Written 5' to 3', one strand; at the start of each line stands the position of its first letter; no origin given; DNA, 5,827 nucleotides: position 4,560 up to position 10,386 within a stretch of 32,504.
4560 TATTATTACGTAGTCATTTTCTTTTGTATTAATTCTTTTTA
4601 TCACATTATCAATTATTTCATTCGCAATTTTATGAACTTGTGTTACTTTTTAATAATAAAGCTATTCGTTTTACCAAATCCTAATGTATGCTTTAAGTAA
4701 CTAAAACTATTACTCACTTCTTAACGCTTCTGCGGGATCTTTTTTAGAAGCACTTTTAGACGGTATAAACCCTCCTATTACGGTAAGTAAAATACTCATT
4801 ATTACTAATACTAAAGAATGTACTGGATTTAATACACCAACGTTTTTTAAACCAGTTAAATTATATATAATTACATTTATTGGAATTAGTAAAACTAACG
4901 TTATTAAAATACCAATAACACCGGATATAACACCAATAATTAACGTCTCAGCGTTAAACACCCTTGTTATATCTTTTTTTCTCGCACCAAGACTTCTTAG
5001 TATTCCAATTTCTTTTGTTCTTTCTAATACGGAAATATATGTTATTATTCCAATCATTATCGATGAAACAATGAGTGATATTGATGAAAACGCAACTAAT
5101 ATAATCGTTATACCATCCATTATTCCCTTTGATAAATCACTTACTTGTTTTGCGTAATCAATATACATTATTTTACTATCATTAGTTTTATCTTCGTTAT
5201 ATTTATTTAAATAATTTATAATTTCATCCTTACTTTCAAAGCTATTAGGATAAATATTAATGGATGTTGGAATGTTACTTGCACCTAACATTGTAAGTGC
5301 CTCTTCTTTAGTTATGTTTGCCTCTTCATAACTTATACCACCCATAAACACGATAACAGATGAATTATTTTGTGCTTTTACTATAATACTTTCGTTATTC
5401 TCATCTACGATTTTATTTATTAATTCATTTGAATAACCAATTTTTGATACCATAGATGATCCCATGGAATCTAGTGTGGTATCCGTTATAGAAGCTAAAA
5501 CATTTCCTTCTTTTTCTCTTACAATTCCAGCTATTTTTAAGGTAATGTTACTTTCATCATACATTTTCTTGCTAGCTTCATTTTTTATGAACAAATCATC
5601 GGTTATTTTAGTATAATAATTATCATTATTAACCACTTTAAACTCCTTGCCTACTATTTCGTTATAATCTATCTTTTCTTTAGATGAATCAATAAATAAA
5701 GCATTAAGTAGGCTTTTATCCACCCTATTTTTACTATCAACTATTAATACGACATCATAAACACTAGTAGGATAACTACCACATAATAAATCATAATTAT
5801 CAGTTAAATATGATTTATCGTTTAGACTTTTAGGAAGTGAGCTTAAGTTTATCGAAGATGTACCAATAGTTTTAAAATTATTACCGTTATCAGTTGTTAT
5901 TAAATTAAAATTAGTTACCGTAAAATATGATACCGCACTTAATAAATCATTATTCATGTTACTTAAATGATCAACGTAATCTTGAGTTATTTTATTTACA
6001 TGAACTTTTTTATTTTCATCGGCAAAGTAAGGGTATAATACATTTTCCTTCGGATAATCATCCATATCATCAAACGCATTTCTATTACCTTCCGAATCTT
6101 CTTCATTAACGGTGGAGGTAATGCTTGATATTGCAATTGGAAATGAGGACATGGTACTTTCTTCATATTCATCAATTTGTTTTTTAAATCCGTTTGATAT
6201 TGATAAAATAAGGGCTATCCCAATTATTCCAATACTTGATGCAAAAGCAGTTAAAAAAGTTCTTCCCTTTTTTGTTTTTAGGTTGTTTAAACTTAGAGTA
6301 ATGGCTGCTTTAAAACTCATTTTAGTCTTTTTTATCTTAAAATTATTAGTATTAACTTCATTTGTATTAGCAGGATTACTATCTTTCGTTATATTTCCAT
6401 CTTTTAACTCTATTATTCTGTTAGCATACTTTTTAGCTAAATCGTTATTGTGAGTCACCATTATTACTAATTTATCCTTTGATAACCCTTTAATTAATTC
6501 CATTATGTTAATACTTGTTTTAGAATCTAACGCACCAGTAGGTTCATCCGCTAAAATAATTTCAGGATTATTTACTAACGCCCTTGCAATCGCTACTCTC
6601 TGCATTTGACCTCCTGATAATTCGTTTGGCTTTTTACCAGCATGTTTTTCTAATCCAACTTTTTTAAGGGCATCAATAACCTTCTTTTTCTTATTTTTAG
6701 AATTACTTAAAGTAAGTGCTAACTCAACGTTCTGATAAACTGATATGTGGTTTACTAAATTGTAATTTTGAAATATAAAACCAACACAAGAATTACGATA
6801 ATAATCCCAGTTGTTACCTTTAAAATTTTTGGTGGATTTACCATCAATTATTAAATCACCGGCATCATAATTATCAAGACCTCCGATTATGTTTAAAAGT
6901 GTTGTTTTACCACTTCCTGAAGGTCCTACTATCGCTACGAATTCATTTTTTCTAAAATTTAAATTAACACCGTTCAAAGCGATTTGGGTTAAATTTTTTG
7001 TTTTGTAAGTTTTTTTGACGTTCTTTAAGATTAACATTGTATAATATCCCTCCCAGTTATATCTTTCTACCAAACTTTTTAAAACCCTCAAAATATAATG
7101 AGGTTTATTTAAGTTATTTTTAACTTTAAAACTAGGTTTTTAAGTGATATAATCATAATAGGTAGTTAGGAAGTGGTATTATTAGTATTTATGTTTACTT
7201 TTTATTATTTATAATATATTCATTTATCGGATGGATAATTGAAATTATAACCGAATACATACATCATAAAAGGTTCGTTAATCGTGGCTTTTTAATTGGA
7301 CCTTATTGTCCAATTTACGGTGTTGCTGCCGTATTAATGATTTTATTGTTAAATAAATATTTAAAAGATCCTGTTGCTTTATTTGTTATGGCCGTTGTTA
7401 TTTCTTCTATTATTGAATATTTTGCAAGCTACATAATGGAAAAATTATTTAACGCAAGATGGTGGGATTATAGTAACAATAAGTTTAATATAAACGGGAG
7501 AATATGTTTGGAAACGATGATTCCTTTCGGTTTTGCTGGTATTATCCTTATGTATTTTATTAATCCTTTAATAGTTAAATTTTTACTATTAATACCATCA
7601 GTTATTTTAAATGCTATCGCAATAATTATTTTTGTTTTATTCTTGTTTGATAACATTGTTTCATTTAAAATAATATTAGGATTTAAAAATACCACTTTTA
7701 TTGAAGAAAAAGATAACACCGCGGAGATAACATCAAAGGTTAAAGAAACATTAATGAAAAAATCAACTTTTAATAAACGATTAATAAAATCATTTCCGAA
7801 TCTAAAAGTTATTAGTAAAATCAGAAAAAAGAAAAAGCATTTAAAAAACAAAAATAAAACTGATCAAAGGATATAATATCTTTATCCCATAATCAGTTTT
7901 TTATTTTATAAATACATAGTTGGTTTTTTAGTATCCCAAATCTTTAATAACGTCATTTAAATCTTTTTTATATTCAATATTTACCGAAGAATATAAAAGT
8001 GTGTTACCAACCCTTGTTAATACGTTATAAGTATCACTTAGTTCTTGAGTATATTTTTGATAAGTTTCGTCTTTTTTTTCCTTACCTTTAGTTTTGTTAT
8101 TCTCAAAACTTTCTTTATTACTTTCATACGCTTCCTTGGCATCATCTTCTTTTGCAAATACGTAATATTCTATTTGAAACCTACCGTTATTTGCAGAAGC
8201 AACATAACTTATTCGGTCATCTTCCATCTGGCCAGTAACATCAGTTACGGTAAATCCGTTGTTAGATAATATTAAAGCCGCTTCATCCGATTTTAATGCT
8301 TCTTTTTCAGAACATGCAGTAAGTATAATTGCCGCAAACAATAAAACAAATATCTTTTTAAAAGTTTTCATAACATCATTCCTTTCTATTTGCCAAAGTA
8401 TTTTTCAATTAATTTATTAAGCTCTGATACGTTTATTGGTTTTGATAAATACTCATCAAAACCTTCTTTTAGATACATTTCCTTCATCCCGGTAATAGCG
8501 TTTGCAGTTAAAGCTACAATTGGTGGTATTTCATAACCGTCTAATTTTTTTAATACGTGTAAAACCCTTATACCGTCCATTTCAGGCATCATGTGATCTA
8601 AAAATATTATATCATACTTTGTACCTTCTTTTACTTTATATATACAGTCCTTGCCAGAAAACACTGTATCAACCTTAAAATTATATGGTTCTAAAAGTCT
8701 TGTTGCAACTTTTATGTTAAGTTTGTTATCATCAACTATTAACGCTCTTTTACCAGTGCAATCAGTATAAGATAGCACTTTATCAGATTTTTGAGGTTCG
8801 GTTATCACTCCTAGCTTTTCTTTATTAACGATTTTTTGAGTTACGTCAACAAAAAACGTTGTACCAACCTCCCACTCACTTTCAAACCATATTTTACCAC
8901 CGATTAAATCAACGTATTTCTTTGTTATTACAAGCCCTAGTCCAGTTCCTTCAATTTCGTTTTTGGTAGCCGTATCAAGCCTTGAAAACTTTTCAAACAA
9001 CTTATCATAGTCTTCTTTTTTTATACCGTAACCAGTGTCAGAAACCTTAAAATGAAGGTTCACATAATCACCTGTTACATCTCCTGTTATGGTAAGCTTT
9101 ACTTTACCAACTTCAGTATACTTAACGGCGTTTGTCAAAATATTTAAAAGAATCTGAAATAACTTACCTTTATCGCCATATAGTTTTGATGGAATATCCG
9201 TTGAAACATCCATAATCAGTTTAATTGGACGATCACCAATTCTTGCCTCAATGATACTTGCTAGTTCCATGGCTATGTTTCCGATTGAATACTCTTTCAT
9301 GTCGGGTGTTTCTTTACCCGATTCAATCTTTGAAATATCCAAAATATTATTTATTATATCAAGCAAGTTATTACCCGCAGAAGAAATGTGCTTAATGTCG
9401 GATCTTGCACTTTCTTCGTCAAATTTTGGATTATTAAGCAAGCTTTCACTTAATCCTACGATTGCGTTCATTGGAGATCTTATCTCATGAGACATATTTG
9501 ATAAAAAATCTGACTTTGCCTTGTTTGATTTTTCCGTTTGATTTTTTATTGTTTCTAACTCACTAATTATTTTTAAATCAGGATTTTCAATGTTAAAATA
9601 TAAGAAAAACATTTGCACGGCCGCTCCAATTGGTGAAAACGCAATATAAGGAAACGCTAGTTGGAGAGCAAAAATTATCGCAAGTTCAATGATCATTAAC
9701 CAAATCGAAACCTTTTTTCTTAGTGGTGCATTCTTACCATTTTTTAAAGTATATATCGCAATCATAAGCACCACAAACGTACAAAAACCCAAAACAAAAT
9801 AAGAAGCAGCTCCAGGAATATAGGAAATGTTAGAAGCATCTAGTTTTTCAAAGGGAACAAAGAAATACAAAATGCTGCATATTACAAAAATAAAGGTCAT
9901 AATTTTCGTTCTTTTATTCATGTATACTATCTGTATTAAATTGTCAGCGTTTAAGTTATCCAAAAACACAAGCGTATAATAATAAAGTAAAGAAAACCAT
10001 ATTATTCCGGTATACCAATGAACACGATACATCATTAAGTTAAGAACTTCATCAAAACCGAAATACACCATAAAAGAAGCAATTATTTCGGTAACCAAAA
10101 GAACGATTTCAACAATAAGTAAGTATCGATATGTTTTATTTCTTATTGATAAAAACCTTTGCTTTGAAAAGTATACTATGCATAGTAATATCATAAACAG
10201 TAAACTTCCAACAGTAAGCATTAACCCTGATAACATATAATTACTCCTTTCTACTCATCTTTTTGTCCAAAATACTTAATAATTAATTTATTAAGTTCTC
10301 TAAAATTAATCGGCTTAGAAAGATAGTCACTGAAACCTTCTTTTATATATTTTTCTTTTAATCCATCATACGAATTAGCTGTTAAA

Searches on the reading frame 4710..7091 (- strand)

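Call 8: search_protein_families(library=pfam, max_evalue=0.01, proteins=[window:4710-7091:-])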
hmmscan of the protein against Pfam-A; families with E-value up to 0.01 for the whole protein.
window:4710-7091:- (793 aa): 9 families
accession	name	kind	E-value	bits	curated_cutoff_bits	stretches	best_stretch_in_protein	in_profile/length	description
PF00005.33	ABC_tran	-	3.8e-35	121.9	25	1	39-185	1-136/137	ABC transporter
PF02687.27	FtsX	-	1.3e-19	70.8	25.5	1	667-786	2-120/120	FtsX-like permease C-terminal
PF02463.25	SMC_N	-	2e-09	37.7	40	1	42-228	18-210/220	RecF/RecN/SMC N terminal domain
PF13304.12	AAA_21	-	4.4e-05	24.1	27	1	51-80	1-33/304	AAA domain, putative AbiEii toxin, Type IV TA system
PF12704.14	MacB_PCD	-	0.00037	21.3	27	1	278-399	1-78/207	MacB-like periplasmic core domain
PF04851.21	ResIII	-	0.00079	19.8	22.5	0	163-261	7-105/164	Type III restriction enzyme, res subunit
PF13401.12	AAA_22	-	0.00082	20.1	27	1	49-183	5-92/130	AAA domain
PF13555.12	AAA_29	-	0.0014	18.7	27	1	40-66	13-39/61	P-loop containing region of AAA domain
PF03266.21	NTPase_1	-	0.0047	17.2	23.9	0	167-235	88-153/168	NTPase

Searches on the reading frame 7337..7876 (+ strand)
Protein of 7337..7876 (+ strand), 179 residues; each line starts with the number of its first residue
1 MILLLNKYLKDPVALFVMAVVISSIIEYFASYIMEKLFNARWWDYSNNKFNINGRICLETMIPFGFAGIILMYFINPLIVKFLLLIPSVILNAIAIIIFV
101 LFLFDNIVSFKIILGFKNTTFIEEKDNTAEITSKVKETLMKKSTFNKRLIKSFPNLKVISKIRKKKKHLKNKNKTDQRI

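Call 8: search_protein_families(library=pfam, max_evalue=0.01, proteins=[window:7337-7876:+])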
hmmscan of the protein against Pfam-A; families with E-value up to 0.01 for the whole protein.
window:7337-7876:+ (179 aa): 1 family
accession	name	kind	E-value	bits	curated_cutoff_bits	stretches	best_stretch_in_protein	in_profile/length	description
PF06541.16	ABC_trans_CmpB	-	1.9e-31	109.7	25.9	1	4-109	49-150/151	Putative ABC-transporter type IV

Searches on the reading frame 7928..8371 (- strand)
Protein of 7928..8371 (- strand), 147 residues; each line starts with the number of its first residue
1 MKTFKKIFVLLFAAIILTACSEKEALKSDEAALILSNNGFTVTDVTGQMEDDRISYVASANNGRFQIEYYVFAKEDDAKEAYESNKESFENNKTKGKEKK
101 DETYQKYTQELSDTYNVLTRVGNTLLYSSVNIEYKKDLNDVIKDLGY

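Call 8: search_protein_families(library=pfam, max_evalue=0.01, proteins=[window:7928-8371:-])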
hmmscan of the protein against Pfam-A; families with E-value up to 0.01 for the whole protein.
window:7928-8371:- (147 aa): 1 family
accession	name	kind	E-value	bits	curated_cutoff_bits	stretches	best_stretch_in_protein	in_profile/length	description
PF08139.17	LPAM_1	-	0.0038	18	20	1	5-21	2-18/18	Prokaryotic membrane lipoprotein lipid attachment site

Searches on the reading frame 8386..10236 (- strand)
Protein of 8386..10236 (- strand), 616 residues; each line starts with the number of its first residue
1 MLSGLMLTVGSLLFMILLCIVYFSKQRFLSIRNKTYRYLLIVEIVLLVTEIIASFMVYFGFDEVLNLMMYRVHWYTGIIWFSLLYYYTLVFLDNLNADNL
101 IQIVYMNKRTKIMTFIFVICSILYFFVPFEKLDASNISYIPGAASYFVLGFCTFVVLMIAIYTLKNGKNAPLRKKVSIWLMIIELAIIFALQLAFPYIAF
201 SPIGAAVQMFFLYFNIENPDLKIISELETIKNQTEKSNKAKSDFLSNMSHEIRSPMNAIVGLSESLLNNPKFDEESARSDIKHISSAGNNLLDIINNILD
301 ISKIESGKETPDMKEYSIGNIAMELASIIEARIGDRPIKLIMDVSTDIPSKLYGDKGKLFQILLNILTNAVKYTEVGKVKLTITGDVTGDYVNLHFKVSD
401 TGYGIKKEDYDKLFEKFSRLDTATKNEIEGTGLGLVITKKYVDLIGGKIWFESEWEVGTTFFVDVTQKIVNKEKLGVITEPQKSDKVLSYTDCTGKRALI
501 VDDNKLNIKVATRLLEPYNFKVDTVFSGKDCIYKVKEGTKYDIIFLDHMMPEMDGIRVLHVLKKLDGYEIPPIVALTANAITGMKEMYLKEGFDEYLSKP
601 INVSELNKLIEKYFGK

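Call 8: search_protein_families(library=pfam, max_evalue=0.01, proteins=[window:8386-10236:-])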
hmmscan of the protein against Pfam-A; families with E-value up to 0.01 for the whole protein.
window:8386-10236:- (616 aa): 3 families
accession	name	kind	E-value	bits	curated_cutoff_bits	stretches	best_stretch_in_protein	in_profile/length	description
PF02518.31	HATPase_c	-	1.7e-25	90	26.4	1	354-465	1-107/111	Histidine kinase-, DNA gyrase B-, and HSP90-like ATPase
PF00072.30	Response_reg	-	8e-22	78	30.2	1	499-610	2-110/111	Response regulator receiver domain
PF00512.31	HisKA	-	5.7e-16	58.7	26.9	1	240-307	1-66/66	His Kinase A (phospho-acceptor) domain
